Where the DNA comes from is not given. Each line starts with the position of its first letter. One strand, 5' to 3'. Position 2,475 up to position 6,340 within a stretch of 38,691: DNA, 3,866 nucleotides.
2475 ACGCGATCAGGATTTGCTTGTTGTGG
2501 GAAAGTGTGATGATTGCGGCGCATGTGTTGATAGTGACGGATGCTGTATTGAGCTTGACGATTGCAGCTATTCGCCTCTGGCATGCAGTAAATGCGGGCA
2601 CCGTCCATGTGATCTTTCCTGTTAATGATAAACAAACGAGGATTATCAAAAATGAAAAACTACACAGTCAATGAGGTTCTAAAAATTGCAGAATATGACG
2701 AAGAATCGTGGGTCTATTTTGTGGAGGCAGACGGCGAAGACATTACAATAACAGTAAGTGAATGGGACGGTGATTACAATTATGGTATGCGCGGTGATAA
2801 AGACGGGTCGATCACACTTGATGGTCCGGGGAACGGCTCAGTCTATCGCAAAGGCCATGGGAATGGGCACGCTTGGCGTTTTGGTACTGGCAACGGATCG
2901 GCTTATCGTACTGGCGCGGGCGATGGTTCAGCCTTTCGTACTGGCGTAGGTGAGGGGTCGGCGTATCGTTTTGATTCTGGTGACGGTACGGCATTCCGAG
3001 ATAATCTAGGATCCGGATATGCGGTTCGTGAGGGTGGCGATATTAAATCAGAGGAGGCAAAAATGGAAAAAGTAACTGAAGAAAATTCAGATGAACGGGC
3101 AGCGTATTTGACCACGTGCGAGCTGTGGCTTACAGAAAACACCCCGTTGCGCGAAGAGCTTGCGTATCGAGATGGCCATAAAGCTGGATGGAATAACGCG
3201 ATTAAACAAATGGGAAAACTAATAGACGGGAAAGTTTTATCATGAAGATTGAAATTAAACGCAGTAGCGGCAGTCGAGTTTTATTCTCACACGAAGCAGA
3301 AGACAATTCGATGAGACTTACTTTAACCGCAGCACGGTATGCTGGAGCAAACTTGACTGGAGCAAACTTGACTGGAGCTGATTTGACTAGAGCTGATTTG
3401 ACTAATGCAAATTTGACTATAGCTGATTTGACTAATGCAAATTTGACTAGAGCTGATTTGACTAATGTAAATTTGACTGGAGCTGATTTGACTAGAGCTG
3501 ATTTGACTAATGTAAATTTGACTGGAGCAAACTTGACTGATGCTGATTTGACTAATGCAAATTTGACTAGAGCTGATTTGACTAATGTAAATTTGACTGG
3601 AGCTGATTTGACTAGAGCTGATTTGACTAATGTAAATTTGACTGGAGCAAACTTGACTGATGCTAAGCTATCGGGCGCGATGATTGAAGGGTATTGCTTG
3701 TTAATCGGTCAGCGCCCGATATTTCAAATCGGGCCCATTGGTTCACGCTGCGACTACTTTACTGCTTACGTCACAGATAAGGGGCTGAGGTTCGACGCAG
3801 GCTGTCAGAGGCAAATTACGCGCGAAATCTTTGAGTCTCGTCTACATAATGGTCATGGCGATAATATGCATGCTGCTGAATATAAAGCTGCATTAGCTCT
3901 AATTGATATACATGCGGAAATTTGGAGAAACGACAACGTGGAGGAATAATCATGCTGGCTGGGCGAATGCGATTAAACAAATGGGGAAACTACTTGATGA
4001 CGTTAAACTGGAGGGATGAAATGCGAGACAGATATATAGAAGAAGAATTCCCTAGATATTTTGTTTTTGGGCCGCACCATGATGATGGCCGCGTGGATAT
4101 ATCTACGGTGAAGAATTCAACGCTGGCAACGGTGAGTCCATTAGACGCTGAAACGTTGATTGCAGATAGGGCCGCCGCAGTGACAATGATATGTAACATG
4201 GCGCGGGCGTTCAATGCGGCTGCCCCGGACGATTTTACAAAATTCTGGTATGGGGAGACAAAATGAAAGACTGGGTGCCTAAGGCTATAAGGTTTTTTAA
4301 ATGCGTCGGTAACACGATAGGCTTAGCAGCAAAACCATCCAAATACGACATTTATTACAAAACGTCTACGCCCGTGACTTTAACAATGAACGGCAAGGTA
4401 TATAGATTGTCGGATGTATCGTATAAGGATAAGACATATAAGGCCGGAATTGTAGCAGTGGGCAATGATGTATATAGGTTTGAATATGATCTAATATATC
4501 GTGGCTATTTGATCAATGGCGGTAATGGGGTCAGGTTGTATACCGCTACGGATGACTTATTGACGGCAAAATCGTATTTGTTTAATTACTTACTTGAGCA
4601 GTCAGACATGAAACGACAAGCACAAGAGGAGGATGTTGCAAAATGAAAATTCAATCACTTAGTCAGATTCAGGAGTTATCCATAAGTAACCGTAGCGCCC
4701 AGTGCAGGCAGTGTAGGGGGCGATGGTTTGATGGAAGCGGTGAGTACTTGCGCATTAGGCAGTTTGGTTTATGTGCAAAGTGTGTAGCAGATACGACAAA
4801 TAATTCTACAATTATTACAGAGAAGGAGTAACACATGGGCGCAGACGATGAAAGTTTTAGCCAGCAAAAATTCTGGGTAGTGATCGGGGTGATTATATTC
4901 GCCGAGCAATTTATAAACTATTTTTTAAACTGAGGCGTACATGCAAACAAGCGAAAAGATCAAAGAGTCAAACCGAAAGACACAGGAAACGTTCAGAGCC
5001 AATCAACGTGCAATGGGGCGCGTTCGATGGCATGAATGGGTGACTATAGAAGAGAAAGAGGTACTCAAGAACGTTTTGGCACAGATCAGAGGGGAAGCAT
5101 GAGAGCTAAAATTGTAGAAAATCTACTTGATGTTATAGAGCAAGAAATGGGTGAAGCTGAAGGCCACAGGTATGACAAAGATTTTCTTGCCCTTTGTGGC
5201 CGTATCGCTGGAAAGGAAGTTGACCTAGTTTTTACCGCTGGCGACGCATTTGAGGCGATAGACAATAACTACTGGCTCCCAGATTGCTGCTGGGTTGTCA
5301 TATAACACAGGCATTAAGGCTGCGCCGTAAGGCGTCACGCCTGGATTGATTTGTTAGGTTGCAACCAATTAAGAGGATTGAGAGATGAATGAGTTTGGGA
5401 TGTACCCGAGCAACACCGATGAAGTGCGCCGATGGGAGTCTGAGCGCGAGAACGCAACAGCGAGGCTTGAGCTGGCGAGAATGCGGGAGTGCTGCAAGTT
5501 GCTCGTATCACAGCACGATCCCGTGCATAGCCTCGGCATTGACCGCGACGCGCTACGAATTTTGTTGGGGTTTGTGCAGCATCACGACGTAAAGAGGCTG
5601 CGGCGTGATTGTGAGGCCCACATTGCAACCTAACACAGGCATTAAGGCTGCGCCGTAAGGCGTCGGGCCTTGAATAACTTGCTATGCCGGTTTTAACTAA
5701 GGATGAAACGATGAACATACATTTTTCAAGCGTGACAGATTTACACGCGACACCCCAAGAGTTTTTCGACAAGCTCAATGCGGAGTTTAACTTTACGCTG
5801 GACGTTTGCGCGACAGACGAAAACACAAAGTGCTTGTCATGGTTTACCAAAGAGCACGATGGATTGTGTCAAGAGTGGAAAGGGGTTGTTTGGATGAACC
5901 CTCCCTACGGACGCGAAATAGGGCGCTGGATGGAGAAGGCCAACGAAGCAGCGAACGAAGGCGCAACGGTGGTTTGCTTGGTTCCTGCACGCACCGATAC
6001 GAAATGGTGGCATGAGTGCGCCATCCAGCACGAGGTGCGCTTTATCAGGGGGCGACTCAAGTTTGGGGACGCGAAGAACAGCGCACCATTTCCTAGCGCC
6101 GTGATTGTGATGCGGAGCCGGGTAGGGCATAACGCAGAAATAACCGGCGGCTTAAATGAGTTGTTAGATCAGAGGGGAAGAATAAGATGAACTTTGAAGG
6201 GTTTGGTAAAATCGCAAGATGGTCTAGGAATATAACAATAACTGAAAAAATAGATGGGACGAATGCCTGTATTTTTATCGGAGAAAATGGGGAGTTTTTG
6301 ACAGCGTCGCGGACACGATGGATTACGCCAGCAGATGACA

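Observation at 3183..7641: Recurrent architecture: four early-region cassettes, each bracketed by direct repeats that duplicate the upstream gene end and ribosome-binding junction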

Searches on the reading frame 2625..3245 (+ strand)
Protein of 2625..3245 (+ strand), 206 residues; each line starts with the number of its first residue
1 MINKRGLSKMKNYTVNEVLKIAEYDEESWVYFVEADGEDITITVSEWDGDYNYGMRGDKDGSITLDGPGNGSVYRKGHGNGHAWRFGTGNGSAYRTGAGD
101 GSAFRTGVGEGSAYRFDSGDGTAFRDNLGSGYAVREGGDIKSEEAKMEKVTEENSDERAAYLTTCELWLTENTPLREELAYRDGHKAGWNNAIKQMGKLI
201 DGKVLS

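Call 9: search_protein_families(library=pfam, proteins=[window:2625-3245:+], max_evalue=0.01)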
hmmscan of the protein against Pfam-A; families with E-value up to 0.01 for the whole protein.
window:2625-3245:+ (206 aa): 0 families

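Call 10: search_protein_families(library=phrogs, proteins=[window:2625-3245:+], max_evalue=0.001)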
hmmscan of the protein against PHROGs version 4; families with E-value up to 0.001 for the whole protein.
window:2625-3245:+ (206 aa): 0 families

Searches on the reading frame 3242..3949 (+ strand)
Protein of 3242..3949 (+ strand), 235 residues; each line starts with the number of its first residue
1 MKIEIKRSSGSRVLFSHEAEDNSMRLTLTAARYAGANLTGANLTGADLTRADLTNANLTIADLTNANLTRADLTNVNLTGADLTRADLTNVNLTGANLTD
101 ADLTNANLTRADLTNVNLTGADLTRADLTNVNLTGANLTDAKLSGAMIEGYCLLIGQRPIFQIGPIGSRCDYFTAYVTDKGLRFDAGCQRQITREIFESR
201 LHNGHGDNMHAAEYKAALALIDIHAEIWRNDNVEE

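Call 9: search_protein_families(library=pfam, proteins=[window:3242-3949:+], max_evalue=0.01)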
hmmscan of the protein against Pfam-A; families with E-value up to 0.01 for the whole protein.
window:3242-3949:+ (235 aa): 5 families
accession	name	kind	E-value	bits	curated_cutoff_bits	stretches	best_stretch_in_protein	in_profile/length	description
PF00805.28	Pentapeptide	-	7.2e-40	134.6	20.2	3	106-145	1-40/40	Pentapeptide repeats (8 copies)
PF13599.13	Pentapeptide_4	-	1.8e-18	66.8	38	2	28-102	3-77/78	Pentapeptide repeat region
PF13576.12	Pentapeptide_3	-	5.8e-16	58.9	27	3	64-106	2-47/48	Pentapeptide repeats (9 copies)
PF25296.1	Decapeptide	-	9.3e-08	32.3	45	1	36-96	10-70/74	Decapeptide repeat region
PF03120.22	DNA_ligase_OB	-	0.0094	16.2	32.9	0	75-108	10-43/79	NAD-dependent DNA ligase OB-fold domain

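Call 10: search_protein_families(library=phrogs, proteins=[window:3242-3949:+], max_evalue=0.001)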
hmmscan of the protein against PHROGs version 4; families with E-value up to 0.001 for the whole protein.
window:3242-3949:+ (235 aa): 12 families
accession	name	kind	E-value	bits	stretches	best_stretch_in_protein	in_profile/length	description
phrog_7713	-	unknown function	9e-32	109.9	3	105-151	29-75/103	-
phrog_31265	-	unknown function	5.1e-24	86.6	1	1-150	1-148/264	-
phrog_923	-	unknown function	8.8e-24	84.3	1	18-146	785-907/990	-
phrog_15350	-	unknown function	9.4e-24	85.1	1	30-176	138-292/494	-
phrog_12514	-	unknown function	8.3e-13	49.3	1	38-142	141-245/287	-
phrog_30240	-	unknown function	8.5e-13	48.9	1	28-110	170-257/438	-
phrog_31567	-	unknown function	1.8e-09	38.7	0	2-59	9-71/151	-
phrog_28766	-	tail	8.6e-08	31.9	1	80-181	148-243/472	tail fiber protein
phrog_20532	-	unknown function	3e-07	31.8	1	140-230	4-94/100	-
phrog_7653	-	unknown function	4.4e-05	23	1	33-147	203-319/782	-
phrog_37032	-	unknown function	6.1e-05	23.9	0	33-56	10-31/110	-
phrog_36443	-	unknown function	0.0004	19.3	1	38-148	371-484/1238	-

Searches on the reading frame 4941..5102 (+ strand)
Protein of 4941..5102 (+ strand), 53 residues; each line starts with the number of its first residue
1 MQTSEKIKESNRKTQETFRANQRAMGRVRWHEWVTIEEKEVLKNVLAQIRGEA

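Call 54: find_encoding_contigs(protein=window:4941-5102:+, flank=4000, max_places=10)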
Protein window:4941-5102:+ (53 aa): 11 contigs read that carry it; 5 places shown.
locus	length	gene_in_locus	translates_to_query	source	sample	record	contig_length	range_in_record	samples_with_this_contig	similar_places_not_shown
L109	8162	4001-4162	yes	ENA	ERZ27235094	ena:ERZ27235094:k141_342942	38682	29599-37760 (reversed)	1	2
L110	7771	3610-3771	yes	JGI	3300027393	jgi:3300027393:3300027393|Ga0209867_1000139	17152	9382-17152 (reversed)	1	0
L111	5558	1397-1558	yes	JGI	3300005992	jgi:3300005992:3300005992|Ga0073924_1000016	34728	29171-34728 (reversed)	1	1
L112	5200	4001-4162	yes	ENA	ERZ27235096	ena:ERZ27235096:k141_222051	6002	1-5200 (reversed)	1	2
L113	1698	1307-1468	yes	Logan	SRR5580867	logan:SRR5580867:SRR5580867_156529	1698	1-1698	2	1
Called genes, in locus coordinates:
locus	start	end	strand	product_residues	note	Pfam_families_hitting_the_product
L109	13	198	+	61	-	-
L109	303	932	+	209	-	-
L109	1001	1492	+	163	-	-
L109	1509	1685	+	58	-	-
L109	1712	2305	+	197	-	-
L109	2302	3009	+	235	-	PF00805:Pentapeptide, PF13599:Pentapeptide_4, PF25296:Decapeptide (faint), PF00805:Pentapeptide, PF13576:Pentapeptide_3 (weak), PF00805:Pentapeptide, PF13599:Pentapeptide_4, PF00805:Pentapeptide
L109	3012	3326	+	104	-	-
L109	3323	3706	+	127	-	-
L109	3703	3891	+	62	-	-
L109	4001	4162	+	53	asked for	-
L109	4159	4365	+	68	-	-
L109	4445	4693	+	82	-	-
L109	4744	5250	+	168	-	PF05869:Dam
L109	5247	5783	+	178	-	PF09414:RNA_ligase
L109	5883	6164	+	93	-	-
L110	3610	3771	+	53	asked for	-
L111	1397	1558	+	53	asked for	-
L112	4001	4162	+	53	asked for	-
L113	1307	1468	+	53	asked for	-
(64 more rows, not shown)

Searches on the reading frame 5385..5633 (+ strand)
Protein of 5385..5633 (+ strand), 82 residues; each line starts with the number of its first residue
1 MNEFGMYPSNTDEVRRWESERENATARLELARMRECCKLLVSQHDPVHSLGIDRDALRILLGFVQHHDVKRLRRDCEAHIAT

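Call 9: search_protein_families(library=pfam, proteins=[window:5385-5633:+], max_evalue=0.01)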
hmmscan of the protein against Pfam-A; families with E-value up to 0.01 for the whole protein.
window:5385-5633:+ (82 aa): 0 families

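Call 10: search_protein_families(library=phrogs, proteins=[window:5385-5633:+], max_evalue=0.001)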
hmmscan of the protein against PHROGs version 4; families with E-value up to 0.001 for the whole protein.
window:5385-5633:+ (82 aa): 0 families

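Call 75: find_related_loci(query=window:5385-5633:+, collection=viral_contigs, flank=2500)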
Query window:5385-5633:+ (82 aa) in viral_contigs; peptide patterns used: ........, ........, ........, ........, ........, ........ (x = any residue, [..] = any of these).
17 stretches matched a pattern; 3 encode a relative of the query (tblastn E <= 1e-3); 3 distinct loci.
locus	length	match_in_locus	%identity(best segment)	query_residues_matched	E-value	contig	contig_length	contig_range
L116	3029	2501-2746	79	1-82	5e-45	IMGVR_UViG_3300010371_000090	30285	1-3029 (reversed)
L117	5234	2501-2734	81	1-78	8e-43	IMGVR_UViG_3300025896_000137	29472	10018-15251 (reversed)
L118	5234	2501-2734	71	1-78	2e-37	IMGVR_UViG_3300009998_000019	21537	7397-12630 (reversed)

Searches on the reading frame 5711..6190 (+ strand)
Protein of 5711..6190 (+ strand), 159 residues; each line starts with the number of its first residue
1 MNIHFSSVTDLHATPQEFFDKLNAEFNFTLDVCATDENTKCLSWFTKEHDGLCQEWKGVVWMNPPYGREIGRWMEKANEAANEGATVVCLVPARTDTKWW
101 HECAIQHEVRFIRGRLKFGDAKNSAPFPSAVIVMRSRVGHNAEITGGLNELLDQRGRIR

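Call 9: search_protein_families(library=pfam, proteins=[window:5711-6190:+], max_evalue=0.01)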
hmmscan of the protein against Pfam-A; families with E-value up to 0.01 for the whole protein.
window:5711-6190:+ (159 aa): 1 family
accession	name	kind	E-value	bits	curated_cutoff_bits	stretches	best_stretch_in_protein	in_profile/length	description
PF05869.16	Dam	-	6.9e-30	104.4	28.1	1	7-124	7-129/169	DNA N-6-adenine-methyltransferase (Dam)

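Call 10: search_protein_families(library=phrogs, proteins=[window:5711-6190:+], max_evalue=0.001)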
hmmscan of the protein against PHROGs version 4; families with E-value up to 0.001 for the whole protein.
window:5711-6190:+ (159 aa): 4 families
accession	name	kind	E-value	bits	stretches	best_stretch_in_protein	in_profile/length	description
phrog_111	-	other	2.7e-57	196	1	3-136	58-203/345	DNA methyltransferase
phrog_22740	-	unknown function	1.4e-27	97.1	1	4-81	6-86/99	-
phrog_6083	-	DNA, RNA and nucleotide metabolism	2.9e-11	44.4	1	83-141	3-72/94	DNA methylase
phrog_33262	-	moron, auxiliary metabolic gene and host takeover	1e-08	35.1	1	6-123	301-434/495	phosphoadenosine phosphosulfate reductase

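Call 41: find_related_loci(query=window:5711-6190:+, collection=viral_contigs, flank=4000)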
Query window:5711-6190:+ (159 aa) in viral_contigs; peptide patterns used: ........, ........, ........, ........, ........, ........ (x = any residue, [..] = any of these).
199 stretches matched a pattern; 187 encode a relative of the query (tblastn E <= 1e-3); the best 80 are kept; 80 distinct loci.
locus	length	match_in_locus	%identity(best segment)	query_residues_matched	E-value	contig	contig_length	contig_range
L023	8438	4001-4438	85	1-146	2e-86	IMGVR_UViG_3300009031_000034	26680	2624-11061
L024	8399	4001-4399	83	2-134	3e-78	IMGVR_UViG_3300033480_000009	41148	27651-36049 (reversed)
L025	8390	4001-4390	83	1-130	1e-75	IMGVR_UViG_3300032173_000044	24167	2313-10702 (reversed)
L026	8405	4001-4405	74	1-135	3e-66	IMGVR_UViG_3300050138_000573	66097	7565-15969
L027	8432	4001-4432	67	1-143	1e-65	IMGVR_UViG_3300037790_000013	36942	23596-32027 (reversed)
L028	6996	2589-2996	68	2-137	2e-63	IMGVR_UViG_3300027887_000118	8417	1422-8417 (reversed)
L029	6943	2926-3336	66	1-137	6e-63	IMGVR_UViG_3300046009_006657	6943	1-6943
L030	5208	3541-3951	66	1-137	5e-62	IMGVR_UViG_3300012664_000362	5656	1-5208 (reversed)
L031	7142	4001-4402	68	2-135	9e-61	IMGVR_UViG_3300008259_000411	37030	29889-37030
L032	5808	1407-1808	66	1-134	7e-61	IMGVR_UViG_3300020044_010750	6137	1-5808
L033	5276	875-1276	68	2-135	9e-61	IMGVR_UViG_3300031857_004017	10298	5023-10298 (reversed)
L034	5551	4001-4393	69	5-135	2e-60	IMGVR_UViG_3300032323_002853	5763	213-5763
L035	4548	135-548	65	1-137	4e-60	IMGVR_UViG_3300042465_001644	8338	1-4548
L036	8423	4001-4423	64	1-142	1e-59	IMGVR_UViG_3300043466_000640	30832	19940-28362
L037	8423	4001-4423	64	1-142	1e-59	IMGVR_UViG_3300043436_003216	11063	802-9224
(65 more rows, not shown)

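Call 82: list_cluster_members(proteins=[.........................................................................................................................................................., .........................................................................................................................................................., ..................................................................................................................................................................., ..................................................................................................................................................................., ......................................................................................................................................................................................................, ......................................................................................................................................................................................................, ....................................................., window:5711-6190:+, window:2652-3245:+, window:7158-7403:+])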
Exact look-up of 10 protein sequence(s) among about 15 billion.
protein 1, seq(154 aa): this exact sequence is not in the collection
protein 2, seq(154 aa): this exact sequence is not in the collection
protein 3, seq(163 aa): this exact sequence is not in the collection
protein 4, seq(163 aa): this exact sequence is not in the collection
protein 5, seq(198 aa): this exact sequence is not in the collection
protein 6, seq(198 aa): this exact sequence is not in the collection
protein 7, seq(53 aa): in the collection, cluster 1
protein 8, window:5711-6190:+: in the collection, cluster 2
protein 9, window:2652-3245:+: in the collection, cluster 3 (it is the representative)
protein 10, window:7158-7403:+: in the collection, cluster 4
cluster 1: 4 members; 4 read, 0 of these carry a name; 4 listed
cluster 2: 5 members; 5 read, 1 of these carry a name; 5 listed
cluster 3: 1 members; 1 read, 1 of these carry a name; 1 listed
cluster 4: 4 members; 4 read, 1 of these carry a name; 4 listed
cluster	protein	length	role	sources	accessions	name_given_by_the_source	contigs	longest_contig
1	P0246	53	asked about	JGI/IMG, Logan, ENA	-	-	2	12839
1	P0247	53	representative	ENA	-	-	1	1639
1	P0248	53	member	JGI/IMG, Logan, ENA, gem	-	-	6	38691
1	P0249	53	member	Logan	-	-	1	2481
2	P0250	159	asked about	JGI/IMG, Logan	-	-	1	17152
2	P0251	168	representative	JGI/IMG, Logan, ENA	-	-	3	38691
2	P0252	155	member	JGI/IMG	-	phage N-6-adenine-methyltransferase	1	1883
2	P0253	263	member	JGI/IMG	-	-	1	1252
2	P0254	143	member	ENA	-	-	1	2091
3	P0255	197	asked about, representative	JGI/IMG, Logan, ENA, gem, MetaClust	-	\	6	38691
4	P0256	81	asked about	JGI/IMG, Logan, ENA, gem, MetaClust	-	\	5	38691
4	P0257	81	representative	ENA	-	-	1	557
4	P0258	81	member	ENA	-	-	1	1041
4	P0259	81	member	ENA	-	-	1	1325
